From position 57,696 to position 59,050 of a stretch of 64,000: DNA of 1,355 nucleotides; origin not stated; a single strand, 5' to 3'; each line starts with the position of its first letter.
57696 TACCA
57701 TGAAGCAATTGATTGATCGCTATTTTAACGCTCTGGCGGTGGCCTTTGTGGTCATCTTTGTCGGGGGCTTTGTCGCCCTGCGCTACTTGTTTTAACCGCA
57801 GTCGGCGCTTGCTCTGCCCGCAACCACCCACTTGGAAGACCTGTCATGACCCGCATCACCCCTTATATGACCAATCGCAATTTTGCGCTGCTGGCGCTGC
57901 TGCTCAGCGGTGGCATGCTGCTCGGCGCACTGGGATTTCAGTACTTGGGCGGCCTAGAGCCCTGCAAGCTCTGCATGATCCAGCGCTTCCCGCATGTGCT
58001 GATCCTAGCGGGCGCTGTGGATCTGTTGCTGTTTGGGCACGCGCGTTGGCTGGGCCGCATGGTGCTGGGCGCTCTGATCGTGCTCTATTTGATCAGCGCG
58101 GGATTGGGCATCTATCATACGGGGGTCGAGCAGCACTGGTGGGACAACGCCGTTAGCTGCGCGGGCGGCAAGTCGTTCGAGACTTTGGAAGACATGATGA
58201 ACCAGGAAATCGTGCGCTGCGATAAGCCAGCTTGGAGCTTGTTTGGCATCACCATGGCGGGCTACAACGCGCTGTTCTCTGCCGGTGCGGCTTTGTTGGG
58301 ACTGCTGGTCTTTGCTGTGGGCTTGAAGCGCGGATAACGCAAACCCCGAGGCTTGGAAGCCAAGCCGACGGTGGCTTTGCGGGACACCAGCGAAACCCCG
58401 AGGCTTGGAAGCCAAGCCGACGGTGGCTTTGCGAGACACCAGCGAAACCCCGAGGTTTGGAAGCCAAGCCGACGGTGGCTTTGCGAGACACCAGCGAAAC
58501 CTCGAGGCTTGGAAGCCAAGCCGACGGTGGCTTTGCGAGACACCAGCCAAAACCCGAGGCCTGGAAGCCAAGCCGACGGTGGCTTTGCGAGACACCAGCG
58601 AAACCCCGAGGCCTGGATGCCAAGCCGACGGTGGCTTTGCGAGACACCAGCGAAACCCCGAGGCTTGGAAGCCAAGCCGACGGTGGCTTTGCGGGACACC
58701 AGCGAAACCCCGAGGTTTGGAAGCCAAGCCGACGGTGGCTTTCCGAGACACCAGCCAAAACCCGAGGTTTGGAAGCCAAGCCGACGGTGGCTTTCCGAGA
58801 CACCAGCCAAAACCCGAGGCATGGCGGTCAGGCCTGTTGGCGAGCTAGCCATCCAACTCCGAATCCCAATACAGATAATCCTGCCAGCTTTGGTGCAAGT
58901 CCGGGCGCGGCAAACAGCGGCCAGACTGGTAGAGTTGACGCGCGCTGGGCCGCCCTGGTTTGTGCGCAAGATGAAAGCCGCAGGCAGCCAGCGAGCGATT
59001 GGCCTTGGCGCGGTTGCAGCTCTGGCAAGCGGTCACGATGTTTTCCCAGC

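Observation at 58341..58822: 52-bp tandem hairpin array (9.3 units) in the convergent gap between dsbB and an HNH endonuclease gene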

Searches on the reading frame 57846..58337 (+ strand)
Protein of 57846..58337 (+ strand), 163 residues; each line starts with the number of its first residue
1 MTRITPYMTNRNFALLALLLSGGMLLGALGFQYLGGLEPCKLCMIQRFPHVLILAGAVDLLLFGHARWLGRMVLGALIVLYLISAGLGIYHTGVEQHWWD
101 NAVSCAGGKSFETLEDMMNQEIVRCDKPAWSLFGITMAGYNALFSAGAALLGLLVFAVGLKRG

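Call 13: find_encoding_contigs(protein=window:57846-58337:+, flank=5000, max_places=10)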
Protein window:57846-58337:+ (163 aa): 3 contigs read that carry it; 3 places shown.
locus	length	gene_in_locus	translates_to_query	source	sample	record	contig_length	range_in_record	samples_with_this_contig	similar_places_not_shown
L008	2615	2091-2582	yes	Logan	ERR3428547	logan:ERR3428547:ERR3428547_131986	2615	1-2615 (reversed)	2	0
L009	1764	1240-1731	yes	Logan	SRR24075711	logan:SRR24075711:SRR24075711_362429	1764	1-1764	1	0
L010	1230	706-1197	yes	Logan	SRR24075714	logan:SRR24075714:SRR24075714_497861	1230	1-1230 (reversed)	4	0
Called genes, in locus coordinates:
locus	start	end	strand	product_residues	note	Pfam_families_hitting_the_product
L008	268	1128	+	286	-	PF01063:Aminotran_4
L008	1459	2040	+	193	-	PF09335:VTT_dom (weak)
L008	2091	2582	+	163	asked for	PF02600:DsbB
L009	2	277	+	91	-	?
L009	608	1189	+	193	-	PF09335:VTT_dom (weak)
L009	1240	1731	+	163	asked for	PF02600:DsbB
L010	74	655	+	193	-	PF09335:VTT_dom (weak)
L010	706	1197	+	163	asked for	PF02600:DsbB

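Call 60: search_protein_families(library=pfam, proteins=[window:57846-58337:+], max_evalue=0.01)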
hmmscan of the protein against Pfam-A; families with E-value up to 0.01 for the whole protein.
window:57846-58337:+ (163 aa): 1 family
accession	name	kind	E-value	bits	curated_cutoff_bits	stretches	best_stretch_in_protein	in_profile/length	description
PF02600.21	DsbB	-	2.8e-33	115.8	22.1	1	11-154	2-147/148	Disulfide bond formation protein DsbB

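Call 77: search_protein_families(library=padloc, proteins=[window:57846-58337:+], max_evalue=0.001)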
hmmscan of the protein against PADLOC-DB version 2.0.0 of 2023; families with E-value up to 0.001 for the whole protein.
window:57846-58337:+ (163 aa): 0 families

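Call 78: search_protein_families(library=ncbifam, proteins=[window:57846-58337:+], max_evalue=0.001)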
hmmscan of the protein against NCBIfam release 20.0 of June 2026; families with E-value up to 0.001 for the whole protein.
window:57846-58337:+ (163 aa): 3 families
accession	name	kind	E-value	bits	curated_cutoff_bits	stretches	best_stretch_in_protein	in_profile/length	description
NF002552.0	PRK02110.1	equivalog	7.1e-07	29.1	138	1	10-93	11-89/169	disulfide bond formation protein B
NF003354.0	PRK04388.1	equivalog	7.4e-07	29.2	168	1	11-155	9-161/172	disulfide bond formation protein B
NF002485.0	PRK01749.1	equivalog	0.00054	20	157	0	15-140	16-146/177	disulfide bond formation protein DsbB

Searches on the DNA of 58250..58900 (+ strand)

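Call 26: search_dna_similar(query=window:58341-58548:+, collection=plasmids, mode=distant, max_evalue=0.01)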
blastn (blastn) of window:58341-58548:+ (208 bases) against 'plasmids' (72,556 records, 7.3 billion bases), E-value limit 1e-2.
No match.
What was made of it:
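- There is no plasmid similarity (call 26).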

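Call 27: search_dna_similar(query=window:58341-58548:+, collection=phages, mode=distant, max_evalue=0.01)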
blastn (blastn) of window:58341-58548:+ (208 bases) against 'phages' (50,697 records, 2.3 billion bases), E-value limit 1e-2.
No match.
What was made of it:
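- Tried and rejected: blastn of 4 units against plasmids and phages gave no hit (calls 26, 27).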

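Call 58: search_rna_families(source=window, start=58250, end=58900, threshold=evalue, max_evalue=1)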
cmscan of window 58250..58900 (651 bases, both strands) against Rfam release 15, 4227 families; matches with E-value up to 1: 2.
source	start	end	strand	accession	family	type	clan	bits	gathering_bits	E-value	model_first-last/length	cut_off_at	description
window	58652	58742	+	RF03984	MIR2933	Gene; miRNA;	-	19.3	70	0.29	1-112/112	no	MIR2933 microRNA precursor family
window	58444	58534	+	RF03984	MIR2933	Gene; miRNA;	-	18.5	70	0.5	1-112/112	no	MIR2933 microRNA precursor family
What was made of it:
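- On Any Rfam RNA family: The best permissive hit was 19 bits against a threshold of 70 (call 58).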
